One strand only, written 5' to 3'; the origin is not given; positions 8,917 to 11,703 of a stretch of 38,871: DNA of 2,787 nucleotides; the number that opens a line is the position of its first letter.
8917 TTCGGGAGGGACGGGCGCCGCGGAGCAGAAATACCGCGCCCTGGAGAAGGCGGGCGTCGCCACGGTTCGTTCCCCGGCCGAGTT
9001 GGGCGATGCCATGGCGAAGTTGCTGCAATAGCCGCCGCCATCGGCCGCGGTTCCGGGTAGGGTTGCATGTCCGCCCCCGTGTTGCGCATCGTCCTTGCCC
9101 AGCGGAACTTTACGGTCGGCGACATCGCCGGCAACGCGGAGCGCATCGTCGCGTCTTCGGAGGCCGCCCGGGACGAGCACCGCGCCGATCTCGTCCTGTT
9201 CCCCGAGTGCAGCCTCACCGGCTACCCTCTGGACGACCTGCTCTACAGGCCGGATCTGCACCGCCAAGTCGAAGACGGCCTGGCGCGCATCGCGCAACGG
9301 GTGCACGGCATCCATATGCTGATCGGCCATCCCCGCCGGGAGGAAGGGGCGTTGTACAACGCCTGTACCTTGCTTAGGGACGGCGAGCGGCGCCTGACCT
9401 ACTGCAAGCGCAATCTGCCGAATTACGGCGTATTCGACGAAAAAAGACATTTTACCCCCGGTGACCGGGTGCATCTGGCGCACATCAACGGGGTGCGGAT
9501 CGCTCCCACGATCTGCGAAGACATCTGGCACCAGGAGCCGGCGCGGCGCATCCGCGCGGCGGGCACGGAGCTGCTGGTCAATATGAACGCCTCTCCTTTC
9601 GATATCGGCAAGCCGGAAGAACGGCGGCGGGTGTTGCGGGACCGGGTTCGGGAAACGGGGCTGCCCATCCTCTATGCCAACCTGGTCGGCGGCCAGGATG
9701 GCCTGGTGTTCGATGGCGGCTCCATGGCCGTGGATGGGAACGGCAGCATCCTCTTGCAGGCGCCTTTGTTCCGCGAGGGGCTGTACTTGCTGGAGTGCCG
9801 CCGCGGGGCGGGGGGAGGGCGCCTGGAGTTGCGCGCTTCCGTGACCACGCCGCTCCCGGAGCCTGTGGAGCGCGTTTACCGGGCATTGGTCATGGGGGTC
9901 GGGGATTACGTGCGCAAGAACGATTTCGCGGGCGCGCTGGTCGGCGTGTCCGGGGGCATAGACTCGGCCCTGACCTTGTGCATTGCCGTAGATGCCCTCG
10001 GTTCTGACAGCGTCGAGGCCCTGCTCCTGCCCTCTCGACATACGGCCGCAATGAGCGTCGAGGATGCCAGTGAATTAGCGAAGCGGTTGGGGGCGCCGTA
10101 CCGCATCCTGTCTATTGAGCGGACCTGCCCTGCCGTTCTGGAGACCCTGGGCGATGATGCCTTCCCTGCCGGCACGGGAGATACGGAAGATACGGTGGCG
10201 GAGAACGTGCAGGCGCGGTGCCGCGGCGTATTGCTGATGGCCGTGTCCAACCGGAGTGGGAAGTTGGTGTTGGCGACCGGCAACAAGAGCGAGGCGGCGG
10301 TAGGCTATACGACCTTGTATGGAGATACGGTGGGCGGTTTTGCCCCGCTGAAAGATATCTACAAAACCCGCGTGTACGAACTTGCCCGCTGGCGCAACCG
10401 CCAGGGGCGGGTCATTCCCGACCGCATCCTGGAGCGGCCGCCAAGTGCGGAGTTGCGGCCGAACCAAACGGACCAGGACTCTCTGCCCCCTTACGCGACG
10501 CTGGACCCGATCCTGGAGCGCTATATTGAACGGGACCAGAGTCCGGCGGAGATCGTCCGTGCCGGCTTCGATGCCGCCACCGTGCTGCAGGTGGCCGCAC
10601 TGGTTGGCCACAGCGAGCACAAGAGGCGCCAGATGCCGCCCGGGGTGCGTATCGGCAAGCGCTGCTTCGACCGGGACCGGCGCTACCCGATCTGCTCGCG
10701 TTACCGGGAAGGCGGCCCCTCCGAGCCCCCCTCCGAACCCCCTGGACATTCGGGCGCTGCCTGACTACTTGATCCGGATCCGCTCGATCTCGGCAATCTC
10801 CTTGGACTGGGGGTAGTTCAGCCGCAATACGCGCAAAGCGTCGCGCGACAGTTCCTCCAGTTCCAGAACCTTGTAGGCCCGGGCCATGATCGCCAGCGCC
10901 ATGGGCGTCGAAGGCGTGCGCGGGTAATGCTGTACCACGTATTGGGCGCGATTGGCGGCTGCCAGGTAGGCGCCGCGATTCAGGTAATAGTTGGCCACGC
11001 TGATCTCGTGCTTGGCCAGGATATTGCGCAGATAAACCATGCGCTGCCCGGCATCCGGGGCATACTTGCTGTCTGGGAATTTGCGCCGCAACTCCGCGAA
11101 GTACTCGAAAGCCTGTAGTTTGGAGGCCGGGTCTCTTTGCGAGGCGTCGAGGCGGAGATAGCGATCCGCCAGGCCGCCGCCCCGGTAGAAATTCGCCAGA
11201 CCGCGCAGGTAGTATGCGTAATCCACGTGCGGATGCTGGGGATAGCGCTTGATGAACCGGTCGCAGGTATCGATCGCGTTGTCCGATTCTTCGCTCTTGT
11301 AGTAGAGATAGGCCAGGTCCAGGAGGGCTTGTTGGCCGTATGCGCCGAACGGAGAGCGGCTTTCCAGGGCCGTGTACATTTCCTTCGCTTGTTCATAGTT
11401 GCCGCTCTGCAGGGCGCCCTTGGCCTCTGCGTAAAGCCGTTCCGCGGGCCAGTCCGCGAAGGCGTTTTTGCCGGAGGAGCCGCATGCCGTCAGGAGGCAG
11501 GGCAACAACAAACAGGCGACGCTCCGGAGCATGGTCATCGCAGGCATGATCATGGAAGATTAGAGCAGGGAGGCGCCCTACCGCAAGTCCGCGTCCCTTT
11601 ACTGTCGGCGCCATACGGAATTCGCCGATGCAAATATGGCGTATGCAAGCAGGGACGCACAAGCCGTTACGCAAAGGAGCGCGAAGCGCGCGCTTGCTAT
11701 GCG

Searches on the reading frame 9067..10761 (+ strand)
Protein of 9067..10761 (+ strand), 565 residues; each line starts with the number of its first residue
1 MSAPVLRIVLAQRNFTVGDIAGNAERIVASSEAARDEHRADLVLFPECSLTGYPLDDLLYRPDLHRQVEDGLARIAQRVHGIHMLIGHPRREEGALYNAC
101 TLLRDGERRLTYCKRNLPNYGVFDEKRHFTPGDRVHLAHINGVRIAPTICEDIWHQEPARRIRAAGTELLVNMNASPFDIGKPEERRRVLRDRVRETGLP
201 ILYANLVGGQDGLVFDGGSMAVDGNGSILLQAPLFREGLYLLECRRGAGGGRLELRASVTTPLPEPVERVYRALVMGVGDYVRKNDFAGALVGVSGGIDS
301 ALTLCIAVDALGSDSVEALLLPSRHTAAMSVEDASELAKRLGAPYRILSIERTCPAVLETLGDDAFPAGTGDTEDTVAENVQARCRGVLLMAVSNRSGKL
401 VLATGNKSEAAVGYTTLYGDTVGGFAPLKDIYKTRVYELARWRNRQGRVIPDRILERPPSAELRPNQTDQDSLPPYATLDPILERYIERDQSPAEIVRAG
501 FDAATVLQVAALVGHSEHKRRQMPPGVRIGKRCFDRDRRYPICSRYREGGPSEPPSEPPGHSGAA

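Call 81: search_protein_families(library=pfam, proteins=[window:9067-10761:+], max_evalue=0.00001)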
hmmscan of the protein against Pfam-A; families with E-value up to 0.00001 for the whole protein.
window:9067-10761:+ (565 aa): 2 families
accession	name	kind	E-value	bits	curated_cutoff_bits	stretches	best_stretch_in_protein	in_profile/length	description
PF02540.23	NAD_synthase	-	2.2e-71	240.2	21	1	271-522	2-241/242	NAD synthase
PF00795.27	CN_hydrolase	-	7.9e-30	104.5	23.2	1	11-244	5-246/256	Carbon-nitrogen hydrolase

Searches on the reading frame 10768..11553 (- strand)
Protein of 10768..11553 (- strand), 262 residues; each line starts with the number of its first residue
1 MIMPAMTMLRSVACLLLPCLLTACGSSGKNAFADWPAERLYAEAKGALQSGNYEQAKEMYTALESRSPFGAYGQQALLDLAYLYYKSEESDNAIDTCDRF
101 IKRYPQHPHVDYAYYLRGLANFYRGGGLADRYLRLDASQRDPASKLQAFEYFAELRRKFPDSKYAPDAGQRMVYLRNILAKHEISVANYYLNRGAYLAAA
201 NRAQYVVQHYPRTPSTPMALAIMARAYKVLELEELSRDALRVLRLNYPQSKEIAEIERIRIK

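Call 81: search_protein_families(library=pfam, proteins=[window:10768-11553:-], max_evalue=0.00001)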
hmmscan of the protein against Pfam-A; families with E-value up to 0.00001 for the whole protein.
window:10768-11553:- (262 aa): 4 families
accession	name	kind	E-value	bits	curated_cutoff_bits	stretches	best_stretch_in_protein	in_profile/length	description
PF13525.12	YfiO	-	1.7e-64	217.8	25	1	36-239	4-200/203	Outer membrane lipoprotein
PF13512.12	TPR_18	-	3.3e-41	141.3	21.9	1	34-172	7-145/145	Tetratricopeptide repeat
PF13432.12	TPR_16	-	3.4e-10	40.6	32.7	1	41-108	1-65/65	Tetratricopeptide repeat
PF13174.12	TPR_6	-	2.1e-09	37.9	26.3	0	75-106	1-32/33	Tetratricopeptide repeat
